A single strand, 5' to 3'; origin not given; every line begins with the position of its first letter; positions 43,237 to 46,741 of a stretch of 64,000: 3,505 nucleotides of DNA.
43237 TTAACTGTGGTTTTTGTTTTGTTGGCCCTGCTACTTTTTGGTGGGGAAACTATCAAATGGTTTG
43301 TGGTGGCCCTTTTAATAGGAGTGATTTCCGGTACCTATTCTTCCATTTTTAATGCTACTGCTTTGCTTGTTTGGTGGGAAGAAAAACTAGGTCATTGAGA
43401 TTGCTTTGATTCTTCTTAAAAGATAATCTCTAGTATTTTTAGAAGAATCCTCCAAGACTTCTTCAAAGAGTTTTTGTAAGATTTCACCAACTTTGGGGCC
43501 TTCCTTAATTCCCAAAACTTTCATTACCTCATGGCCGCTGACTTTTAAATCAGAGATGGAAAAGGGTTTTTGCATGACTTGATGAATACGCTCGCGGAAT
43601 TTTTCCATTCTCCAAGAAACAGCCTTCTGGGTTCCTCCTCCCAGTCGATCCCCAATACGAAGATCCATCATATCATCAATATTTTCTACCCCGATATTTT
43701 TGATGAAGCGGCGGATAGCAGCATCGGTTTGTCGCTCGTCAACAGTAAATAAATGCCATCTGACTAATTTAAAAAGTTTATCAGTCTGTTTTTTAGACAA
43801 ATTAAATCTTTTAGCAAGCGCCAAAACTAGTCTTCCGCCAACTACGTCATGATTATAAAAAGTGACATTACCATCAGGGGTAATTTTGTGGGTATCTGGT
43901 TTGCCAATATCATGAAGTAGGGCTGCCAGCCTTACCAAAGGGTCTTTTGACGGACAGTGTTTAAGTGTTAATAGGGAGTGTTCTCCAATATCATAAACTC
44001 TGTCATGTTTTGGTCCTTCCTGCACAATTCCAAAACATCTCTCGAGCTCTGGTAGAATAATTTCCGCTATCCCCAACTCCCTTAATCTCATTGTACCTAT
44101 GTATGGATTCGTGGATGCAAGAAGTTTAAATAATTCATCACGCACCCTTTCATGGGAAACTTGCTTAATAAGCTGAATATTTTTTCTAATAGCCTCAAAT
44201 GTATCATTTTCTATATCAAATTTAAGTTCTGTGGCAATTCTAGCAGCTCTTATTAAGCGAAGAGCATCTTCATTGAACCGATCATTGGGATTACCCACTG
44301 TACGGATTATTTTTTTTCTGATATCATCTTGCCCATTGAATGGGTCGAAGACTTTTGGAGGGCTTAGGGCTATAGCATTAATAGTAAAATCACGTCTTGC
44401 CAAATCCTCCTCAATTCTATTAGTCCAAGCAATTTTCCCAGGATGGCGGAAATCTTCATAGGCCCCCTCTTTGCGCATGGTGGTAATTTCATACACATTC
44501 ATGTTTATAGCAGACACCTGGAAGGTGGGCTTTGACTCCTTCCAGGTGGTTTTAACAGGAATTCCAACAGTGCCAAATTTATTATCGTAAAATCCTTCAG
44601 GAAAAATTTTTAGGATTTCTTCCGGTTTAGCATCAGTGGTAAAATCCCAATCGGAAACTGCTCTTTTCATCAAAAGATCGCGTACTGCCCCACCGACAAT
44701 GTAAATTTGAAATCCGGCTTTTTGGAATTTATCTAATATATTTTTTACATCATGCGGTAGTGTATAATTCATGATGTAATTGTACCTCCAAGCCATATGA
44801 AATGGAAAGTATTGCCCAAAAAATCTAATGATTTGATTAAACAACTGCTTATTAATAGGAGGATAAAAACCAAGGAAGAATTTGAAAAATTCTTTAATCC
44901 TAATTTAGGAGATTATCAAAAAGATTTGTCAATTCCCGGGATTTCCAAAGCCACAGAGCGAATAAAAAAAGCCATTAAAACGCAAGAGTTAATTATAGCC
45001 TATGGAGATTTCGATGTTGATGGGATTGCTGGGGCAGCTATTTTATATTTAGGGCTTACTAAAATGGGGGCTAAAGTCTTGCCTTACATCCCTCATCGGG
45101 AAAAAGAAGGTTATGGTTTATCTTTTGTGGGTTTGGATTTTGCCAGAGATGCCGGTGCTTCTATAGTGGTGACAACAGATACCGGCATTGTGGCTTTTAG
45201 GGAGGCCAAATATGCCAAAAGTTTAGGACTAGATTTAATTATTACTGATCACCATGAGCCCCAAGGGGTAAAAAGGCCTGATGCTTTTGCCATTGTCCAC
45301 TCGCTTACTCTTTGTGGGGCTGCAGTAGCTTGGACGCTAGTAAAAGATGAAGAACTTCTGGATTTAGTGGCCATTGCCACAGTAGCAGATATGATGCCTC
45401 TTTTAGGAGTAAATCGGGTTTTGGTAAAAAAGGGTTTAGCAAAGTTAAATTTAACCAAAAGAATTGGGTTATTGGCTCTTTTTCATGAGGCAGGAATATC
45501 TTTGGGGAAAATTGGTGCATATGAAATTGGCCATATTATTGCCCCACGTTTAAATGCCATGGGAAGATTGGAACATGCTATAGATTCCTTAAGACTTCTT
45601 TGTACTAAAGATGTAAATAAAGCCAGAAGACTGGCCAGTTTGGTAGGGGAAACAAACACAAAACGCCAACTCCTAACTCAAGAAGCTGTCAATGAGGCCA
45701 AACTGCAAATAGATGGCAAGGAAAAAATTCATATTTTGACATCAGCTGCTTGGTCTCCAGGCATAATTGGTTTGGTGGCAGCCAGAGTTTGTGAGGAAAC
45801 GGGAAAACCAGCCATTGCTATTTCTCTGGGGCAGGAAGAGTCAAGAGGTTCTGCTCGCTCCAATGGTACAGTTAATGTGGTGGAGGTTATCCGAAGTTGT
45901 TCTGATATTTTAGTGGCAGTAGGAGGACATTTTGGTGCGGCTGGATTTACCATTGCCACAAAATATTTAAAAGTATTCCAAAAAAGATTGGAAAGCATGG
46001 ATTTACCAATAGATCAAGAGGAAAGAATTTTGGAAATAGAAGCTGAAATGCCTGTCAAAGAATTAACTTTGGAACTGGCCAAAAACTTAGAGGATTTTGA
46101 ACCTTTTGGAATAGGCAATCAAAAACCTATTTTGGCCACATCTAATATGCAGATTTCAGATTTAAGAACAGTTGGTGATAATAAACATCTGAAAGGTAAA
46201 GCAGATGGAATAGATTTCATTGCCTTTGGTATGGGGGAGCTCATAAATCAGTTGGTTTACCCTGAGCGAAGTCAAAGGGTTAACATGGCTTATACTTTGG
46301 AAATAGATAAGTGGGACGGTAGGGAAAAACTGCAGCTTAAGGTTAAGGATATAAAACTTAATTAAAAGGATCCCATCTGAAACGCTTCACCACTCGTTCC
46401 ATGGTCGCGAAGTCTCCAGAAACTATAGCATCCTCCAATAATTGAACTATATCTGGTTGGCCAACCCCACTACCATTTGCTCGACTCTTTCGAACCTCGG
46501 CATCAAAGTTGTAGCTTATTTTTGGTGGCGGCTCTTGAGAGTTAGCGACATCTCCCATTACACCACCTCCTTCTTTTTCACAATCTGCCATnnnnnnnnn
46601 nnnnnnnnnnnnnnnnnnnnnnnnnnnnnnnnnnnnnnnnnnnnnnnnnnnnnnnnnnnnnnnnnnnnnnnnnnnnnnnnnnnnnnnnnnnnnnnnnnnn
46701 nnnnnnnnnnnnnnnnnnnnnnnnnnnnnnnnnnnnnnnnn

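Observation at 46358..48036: T-box riboswitch on the minus strand controlling an operon of three small unknown proteins, divergent from the Asp/Asn-tRNA synthetase gene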

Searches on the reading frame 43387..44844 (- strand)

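Call 10: search_protein_families(library=pfam, proteins=[window:43387-44844:-], max_evalue=1)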
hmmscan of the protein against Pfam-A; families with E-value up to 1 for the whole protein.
window:43387-44844:- (485 aa): 5 families
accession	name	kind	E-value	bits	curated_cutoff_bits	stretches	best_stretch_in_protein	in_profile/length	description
PF01743.26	PolyA_pol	-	6.3e-32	111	23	1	47-181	1-126/126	Poly A polymerase head domain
PF12627.12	PolyA_pol_RNAbd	-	7.8e-20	70.8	22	1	209-269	2-62/64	Probable RNA and SrmB- binding site of polymerase A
PF01966.28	HD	-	6.2e-09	36.6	22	1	300-369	23-90/116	HD domain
PF13735.12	tRNA_NucTran2_2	-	7.7e-08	32.9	27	1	429-477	99-147/149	tRNA nucleotidyltransferase domain 2 putative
PF20923.2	COMMD9_HN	-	0.07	13.9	27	1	68-88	53-73/75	COMMD9, helical N-terminal domain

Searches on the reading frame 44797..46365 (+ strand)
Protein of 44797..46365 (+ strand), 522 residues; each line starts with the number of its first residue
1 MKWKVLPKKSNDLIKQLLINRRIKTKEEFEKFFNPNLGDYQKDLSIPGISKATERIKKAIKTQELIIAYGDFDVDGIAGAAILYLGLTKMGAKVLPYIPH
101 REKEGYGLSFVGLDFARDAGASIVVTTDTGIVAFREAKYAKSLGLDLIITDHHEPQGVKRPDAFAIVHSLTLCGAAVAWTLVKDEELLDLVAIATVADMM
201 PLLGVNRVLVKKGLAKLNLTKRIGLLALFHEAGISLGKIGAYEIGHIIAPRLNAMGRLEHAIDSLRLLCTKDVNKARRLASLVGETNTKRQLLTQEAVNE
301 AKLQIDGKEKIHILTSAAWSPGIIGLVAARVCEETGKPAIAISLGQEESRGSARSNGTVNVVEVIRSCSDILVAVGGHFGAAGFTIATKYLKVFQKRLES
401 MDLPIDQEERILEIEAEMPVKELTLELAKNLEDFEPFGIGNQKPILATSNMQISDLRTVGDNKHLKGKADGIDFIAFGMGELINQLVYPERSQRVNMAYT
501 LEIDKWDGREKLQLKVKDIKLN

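Call 10: search_protein_families(library=pfam, proteins=[window:44797-46365:+], max_evalue=1)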
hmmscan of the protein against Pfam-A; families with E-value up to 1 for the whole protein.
window:44797-46365:+ (522 aa): 3 families
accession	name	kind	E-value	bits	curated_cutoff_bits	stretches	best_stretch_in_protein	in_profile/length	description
PF17768.7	RecJ_OB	-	1.6e-26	92.9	27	1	414-518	1-107/107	RecJ OB domain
PF01368.27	DHH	-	3.3e-17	63.4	28.1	1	66-194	2-124/125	DHH family, N-terminal domain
PF02272.25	DHHA1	-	1.1e-10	42.3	25.9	1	311-399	4-97/102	DHHA1 domain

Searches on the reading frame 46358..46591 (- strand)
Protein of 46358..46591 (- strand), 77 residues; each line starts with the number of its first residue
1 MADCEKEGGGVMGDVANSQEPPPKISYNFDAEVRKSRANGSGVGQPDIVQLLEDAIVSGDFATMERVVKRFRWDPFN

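Call 10: search_protein_families(library=pfam, proteins=[window:46358-46591:-], max_evalue=1)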
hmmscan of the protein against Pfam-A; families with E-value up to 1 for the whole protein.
window:46358-46591:- (77 aa): 0 families

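Call 11: search_protein_families(library=ncbifam, proteins=[window:46358-46591:-], max_evalue=1)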
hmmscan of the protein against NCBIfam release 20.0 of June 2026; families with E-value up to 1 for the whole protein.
window:46358-46591:- (77 aa): 0 families

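Call 65: find_homologous_proteins(query=window:46358-46591:-)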
Query window:46358-46591:- (77 aa): 2 proteins with E <= 0.001 among 2 candidates.
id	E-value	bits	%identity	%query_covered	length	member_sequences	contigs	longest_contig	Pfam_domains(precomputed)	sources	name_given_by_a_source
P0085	7.9e-45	168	100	100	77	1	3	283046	-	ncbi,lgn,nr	ncbi:hypothetical protein HY386_00575 [Candidatus Daviesbacteria bacterium]|nr:hypothetical protein 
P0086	3.0e-23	99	64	99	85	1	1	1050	-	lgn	-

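Call 79: search_protein_families(library=phrogs, proteins=[window:46358-46591:-], max_evalue=0.1)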
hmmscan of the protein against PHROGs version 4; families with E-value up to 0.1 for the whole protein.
window:46358-46591:- (77 aa): 0 families

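Call 80: search_protein_families(library=padloc, proteins=[window:46358-46591:-], max_evalue=0.1)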
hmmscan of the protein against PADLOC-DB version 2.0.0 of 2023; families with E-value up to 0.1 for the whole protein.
window:46358-46591:- (77 aa): 0 families
